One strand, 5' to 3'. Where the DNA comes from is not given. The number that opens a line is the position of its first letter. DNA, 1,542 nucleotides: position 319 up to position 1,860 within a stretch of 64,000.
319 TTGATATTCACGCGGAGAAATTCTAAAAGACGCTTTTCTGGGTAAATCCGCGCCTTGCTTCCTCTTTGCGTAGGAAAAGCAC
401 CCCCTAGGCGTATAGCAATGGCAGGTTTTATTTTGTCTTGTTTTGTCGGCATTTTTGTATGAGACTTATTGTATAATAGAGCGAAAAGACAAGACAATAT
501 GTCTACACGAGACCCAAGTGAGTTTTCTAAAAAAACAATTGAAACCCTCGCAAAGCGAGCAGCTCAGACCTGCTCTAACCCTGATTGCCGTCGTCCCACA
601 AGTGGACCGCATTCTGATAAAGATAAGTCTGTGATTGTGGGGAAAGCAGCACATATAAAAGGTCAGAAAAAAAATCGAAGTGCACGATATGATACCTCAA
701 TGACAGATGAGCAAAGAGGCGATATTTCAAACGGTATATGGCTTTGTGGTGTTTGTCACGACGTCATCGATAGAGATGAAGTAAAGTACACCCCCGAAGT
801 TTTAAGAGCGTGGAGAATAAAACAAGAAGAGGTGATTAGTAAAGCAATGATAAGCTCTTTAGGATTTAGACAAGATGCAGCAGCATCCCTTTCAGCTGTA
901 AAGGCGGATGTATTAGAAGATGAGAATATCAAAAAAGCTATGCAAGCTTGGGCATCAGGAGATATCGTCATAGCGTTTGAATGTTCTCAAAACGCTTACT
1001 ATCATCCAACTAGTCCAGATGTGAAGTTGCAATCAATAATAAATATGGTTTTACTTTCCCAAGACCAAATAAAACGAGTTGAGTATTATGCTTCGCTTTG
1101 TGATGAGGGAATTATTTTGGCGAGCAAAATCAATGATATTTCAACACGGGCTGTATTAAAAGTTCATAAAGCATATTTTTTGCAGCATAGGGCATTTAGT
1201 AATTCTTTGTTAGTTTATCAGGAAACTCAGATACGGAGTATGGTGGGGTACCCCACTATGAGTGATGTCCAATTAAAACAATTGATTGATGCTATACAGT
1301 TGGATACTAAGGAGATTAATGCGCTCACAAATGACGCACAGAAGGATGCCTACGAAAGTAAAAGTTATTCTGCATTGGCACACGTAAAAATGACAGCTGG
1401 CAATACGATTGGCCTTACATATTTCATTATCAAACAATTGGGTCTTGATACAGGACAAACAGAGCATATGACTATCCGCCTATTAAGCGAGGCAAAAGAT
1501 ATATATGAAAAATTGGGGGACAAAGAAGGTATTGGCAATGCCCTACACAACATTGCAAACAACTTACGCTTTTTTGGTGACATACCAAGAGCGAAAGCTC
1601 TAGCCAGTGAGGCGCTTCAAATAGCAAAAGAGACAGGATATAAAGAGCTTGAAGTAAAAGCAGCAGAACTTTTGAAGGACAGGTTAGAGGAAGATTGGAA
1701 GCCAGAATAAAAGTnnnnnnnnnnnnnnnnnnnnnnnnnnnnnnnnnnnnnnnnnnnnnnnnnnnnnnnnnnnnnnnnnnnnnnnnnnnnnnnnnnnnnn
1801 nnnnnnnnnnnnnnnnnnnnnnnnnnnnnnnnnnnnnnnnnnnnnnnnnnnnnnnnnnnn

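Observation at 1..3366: AT-rich islet encoding an HNH-nuclease/TPR fusion protein co-transcribed with two unrecognisable proteins: candidate undescribed defence-type system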

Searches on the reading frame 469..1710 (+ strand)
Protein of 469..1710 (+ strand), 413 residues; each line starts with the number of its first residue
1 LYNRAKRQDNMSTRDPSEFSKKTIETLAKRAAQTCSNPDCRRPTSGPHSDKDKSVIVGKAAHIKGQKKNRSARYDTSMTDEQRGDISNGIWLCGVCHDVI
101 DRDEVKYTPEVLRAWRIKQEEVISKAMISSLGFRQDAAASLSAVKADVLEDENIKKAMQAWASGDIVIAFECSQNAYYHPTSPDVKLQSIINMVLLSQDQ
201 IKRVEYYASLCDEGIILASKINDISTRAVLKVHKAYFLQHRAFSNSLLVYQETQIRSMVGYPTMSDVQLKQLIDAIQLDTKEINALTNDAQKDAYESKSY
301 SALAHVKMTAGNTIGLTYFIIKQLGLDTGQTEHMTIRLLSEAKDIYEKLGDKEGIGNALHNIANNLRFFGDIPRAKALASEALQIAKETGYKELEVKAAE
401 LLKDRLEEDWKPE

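Call 4: search_protein_families(library=pfam, proteins=[window:469-1710:+], max_evalue=1)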
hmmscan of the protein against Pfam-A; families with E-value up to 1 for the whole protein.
window:469-1710:+ (413 aa): 5 families
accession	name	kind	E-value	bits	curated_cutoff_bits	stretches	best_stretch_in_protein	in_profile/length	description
PF13424.12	TPR_12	-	4.7e-06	27.1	30.1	1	336-388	23-77/77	Tetratricopeptide repeat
PF13391.12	HNH_2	-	0.002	18.4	21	1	57-102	12-60/66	HNH endonuclease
PF13374.12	TPR_10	-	0.021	15.3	27.5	1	358-389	4-35/42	Tetratricopeptide repeat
PF07102.17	YbcO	-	0.065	13.7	29.9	1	84-116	44-76/92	Putative nuclease YbcO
PF07911.18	DUF1677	-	0.084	13.8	25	1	88-135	28-69/94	Protein of unknown function (DUF1677)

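Call 5: search_protein_families(library=padloc, proteins=[window:469-1710:+], max_evalue=1)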
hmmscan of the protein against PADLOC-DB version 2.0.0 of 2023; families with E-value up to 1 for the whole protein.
window:469-1710:+ (413 aa): 13 families
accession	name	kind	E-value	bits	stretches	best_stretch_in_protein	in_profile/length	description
PDLC04772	PDC-M68A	-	1.2e-26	92.3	1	18-131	4-116/253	-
PDLC01997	SAVED1--SAVED_HNH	-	4.8e-15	53.9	1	20-148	7-128/368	-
PDLC00739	Effector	-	5.1e-14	50.4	1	18-126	7-114/378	Endonuclease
PDLC04773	PDC-M68A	-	2.5e-11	42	1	78-133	1-59/200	-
PDLC00749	Effector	-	1.9e-10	38.3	1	18-126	15-123/395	Endonuclease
PDLC00746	Effector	-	1.4e-09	35.5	1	27-126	25-122/389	Endonuclease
PDLC00747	Effector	-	1.7e-08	32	1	18-125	11-121/373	Endonuclease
PDLC00406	SduA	-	7e-08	30.8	1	25-130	19-123/326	DUF4263 domain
PDLC01998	SAVED1--SAVED_HNH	-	3.3e-06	24.1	1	17-143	112-236/506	-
PDLC00743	Effector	-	3.8e-06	24.3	1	52-125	33-109/384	Endonuclease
PDLC00740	Effector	-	1.5e-05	22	1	72-131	69-128/391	Endonuclease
PDLC00742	Effector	-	2e-05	21.5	1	8-133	110-233/527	Endonuclease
PDLC01999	SAVED1--SAVED_HNH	-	0.0019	15.2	1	58-110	52-104/387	-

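Call 6: search_protein_families(library=ncbifam, proteins=[window:469-1710:+], max_evalue=0.1)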
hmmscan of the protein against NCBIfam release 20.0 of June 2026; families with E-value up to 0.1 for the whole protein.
window:469-1710:+ (413 aa): 2 families
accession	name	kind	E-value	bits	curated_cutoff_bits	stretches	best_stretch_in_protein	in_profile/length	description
NF053520.1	HK_Porph_FimS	equivalog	0.00017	20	600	1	335-394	223-282/618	sensor histidine kinase FimS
NF041717.1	HaaA_phane_TPR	equivalog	0.0041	15.3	1125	1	322-390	636-706/882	cyclophane-containing RiPP biosynthesis TPR protein HaaT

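Call 7: search_protein_families(library=phrogs, proteins=[window:469-1710:+], max_evalue=0.1)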
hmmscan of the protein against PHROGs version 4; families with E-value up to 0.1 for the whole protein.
window:469-1710:+ (413 aa): 9 families
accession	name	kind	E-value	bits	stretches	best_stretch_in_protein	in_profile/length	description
phrog_29098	-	unknown function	1.8e-20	74.3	1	17-125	7-115/486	-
phrog_34329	-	unknown function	1.9e-20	74.5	1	14-127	5-118/368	-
phrog_21516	-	unknown function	9.8e-16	59.3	1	25-120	3-98/252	-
phrog_37652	-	unknown function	2.3e-07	31.5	1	50-115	30-94/253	-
phrog_740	-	DNA, RNA and nucleotide metabolism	9.6e-06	25.8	1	7-121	13-102/332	HNH endonuclease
phrog_131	-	DNA, RNA and nucleotide metabolism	0.011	16.8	1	89-115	80-106/131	HNH endonuclease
phrog_144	-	DNA, RNA and nucleotide metabolism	0.022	15.4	0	79-110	111-142/175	HNH endonuclease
phrog_31136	-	unknown function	0.029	15.5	1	251-286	12-47/68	-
phrog_14777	-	unknown function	0.055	14.2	0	265-287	31-53/63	-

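Call 28: find_homologous_proteins(query=window:499-1710:+)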
Query window:499-1710:+ (403 aa): 220 proteins with E <= 0.001 among 3880 candidates; the best 120 are listed.
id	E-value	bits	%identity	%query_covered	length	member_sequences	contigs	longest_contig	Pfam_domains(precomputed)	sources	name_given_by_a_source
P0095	3.5e-174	597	67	98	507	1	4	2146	PF01726.23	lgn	-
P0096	2.2e-166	572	66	98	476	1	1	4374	PF13424.13,PF01726.23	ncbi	-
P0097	1.4e-162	559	64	99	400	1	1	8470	PF13424.13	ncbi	-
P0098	7.6e-143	494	58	98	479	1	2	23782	PF13424.13,PF01726.23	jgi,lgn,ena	jgi:hypothetical protein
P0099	9.4e-136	471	100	55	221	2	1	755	PF13424.13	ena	-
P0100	2.8e-132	460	56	98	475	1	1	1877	PF13424.13,PF01726.23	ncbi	-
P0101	2.2e-115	404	50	97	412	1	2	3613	PF13424.13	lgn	-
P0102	2.1e-110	388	47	100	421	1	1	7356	PF13424.13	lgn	-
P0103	3.8e-103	364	45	97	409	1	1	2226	PF13424.13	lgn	-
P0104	1.0e-99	352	45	99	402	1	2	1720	PF13424.13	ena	-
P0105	1.5e-90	322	43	98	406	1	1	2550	-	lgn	-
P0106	2.3e-76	276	46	70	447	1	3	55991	-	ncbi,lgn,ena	ncbi:MAG: hypothetical protein AAB546_00595 [Patescibacteria group bacterium]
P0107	1.8e-59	220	45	63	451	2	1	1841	PF13424.13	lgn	-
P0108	3.1e-35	140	62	27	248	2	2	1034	-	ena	-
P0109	6.8e-35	139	56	29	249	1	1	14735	-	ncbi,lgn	-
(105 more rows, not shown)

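Call 30: find_encoding_contigs(protein=P0098, flank=6000, max_places=1)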
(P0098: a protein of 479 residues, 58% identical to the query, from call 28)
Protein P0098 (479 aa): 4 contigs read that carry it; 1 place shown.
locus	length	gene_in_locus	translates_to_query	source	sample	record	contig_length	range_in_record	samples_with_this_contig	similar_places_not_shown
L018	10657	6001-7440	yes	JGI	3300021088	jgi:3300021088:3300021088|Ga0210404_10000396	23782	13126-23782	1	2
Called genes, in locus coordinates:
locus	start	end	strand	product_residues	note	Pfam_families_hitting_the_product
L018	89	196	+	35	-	-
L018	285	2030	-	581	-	PF00239:Resolvase, PF07508:Recombinase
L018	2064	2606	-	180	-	-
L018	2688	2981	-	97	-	-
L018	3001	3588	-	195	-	PF04492:Phage_rep_O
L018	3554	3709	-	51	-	-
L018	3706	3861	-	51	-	-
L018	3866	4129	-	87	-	PF18903:DUF5659 (weak)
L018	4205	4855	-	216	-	-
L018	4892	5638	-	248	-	-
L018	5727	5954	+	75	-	PF12844:HTH_19, PF13560:HTH_31, PF13443:HTH_26 (weak), PF01381:HTH_3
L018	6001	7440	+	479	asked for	PF01726:LexA_DNA_bind, PF13424:TPR_12 (weak)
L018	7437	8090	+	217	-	-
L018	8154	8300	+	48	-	-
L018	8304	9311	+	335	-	-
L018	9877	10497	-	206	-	-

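Call 31: find_encoding_contigs(protein=P0102, flank=6000, max_places=1)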
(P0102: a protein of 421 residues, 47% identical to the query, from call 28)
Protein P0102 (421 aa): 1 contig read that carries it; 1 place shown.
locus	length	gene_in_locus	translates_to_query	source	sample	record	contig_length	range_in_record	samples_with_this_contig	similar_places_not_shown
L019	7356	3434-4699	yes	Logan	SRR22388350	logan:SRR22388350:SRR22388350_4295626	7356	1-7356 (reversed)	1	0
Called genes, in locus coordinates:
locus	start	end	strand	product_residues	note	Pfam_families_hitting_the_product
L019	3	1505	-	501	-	?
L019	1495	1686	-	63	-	-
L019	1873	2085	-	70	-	PF13560:HTH_31, PF12844:HTH_19, PF13443:HTH_26 (weak), PF01381:HTH_3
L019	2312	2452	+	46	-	-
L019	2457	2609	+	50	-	-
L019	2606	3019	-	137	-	-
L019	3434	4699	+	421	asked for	PF13424:TPR_12 (faint)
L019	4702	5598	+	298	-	-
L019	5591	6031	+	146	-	-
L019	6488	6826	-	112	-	PF07883:Cupin_2, PF02311:AraC_binding (weak)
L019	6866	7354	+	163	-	?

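Call 32: find_encoding_contigs(protein=P0106, flank=6000, max_places=1)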
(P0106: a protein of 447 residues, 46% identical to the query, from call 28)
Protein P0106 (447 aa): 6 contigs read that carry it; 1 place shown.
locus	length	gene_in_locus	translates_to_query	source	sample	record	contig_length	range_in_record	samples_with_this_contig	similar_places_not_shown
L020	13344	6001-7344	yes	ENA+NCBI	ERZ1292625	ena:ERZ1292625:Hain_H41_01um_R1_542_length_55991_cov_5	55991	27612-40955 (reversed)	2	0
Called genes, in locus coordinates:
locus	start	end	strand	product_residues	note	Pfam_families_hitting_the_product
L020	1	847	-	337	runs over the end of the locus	PF14528:LAGLIDADG_3 (faint)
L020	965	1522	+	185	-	-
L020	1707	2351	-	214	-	PF00156:Pribosyltran (weak)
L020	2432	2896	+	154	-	PF01668:SmpB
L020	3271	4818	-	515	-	PF00239:Resolvase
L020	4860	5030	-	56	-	-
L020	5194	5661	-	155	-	PF12869:tRNA_anti-like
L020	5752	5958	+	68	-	PF13560:HTH_31, PF12844:HTH_19, PF13443:HTH_26, PF01381:HTH_3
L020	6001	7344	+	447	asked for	-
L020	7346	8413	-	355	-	PF00391:PEP-utilizers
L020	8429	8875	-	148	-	-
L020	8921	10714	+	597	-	-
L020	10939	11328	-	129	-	-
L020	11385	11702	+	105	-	PF04365:BrnT_toxin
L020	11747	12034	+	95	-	PF12441:CopG_antitoxin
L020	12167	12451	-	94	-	-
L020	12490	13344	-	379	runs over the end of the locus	PF13173:AAA_14, PF13401:AAA_22 (faint), PF13635:DUF4143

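Call 40: search_protein_families(library=pfam, proteins=[L018:7437-8090:+, L018:8304-9311:+, L019:4702-5598:+, L019:5591-6031:+], max_evalue=0.1)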
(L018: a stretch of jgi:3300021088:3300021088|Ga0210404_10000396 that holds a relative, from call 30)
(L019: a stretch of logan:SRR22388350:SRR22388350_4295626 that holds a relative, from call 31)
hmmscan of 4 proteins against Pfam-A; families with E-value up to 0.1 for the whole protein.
L018:7437-8090:+ (217 aa): 1 family
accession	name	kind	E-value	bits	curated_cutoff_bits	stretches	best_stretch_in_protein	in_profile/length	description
PF09966.14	DUF2200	-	0.071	13.7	22.8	0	31-99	5-74/111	Uncharacterized protein conserved in bacteria (DUF2200)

L018:8304-9311:+ (335 aa): 0 families

L019:4702-5598:+ (298 aa): 0 families

L019:5591-6031:+ (146 aa): 0 families

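Call 47: search_protein_families(library=padloc, proteins=[P0106, L018:7437-8090:+, L019:4702-5598:+], max_evalue=0.01)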
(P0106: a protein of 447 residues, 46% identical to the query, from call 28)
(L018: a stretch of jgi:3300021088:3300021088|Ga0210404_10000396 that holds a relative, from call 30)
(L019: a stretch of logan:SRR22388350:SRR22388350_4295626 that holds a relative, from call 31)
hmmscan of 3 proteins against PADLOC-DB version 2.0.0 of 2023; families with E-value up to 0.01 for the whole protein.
P0106 (447 aa): 0 families

L018:7437-8090:+ (217 aa): 0 families

L019:4702-5598:+ (298 aa): 0 families

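Call 52: find_related_loci(query=A3, collection=viral_contigs, flank=5000)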
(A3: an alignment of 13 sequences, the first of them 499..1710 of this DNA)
Query A3 (403 aa) in viral_contigs; peptide patterns used: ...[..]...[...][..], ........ (x = any residue, [..] = any of these).
107 stretches matched a pattern, but none encodes a relative of the query by tblastn (E <= 1e-3).

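Call 57: search_solved_structures(query=A3, max_evalue=1, show_alignments=2)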
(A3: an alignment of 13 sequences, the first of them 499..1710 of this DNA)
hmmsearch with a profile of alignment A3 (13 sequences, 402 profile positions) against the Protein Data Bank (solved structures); distinct sequences matched with E-value up to 1: 22.
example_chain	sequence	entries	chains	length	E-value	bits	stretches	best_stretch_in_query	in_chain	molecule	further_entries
9om4_A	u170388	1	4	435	1e-12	51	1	16-128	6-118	HNH endonuclease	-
5a7d_B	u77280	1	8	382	5.1e-07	32.3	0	316-389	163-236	PINS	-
7rwm_A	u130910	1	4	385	3.8e-06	29.4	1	47-141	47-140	SAVED domain-containing protein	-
7obi_A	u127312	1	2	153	5.7e-06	28.8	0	345-376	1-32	CTPR-rv4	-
4a1s_A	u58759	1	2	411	1.9e-05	27.1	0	316-389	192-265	PARTNER OF INSCUTEABLE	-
4jhr_A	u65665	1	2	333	2.3e-05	26.8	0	318-389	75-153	G-protein-signaling modulator 2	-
6hc2_A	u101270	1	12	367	3.4e-05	26.3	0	338-388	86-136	G-protein-signaling modulator 2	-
3ro2_A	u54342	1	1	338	4.3e-05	26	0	338-388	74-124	G-protein-signaling modulator 2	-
4g2v_A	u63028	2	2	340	4.4e-05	25.9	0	338-388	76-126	G-protein-signaling modulator 2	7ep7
3sf4_A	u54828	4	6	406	6.1e-05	25.4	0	338-388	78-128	G-protein-signaling modulator 2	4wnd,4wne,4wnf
4wng_A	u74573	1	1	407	6.2e-05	25.4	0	338-388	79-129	G-protein-signaling modulator 2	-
5a6c_A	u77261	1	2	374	9.5e-05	24.8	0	338-388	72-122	G-PROTEIN-SIGNALING MODULATOR 2, AFADIN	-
8ysq_A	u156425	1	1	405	0.00017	24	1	15-123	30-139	SAVED domain-containing protein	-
9k7u_A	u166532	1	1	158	0.00047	22.5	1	323-399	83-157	Heter-Zn2-HEHE-22A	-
7rwk_A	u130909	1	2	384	0.0023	20.3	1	45-117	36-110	SAVED domain-containing protein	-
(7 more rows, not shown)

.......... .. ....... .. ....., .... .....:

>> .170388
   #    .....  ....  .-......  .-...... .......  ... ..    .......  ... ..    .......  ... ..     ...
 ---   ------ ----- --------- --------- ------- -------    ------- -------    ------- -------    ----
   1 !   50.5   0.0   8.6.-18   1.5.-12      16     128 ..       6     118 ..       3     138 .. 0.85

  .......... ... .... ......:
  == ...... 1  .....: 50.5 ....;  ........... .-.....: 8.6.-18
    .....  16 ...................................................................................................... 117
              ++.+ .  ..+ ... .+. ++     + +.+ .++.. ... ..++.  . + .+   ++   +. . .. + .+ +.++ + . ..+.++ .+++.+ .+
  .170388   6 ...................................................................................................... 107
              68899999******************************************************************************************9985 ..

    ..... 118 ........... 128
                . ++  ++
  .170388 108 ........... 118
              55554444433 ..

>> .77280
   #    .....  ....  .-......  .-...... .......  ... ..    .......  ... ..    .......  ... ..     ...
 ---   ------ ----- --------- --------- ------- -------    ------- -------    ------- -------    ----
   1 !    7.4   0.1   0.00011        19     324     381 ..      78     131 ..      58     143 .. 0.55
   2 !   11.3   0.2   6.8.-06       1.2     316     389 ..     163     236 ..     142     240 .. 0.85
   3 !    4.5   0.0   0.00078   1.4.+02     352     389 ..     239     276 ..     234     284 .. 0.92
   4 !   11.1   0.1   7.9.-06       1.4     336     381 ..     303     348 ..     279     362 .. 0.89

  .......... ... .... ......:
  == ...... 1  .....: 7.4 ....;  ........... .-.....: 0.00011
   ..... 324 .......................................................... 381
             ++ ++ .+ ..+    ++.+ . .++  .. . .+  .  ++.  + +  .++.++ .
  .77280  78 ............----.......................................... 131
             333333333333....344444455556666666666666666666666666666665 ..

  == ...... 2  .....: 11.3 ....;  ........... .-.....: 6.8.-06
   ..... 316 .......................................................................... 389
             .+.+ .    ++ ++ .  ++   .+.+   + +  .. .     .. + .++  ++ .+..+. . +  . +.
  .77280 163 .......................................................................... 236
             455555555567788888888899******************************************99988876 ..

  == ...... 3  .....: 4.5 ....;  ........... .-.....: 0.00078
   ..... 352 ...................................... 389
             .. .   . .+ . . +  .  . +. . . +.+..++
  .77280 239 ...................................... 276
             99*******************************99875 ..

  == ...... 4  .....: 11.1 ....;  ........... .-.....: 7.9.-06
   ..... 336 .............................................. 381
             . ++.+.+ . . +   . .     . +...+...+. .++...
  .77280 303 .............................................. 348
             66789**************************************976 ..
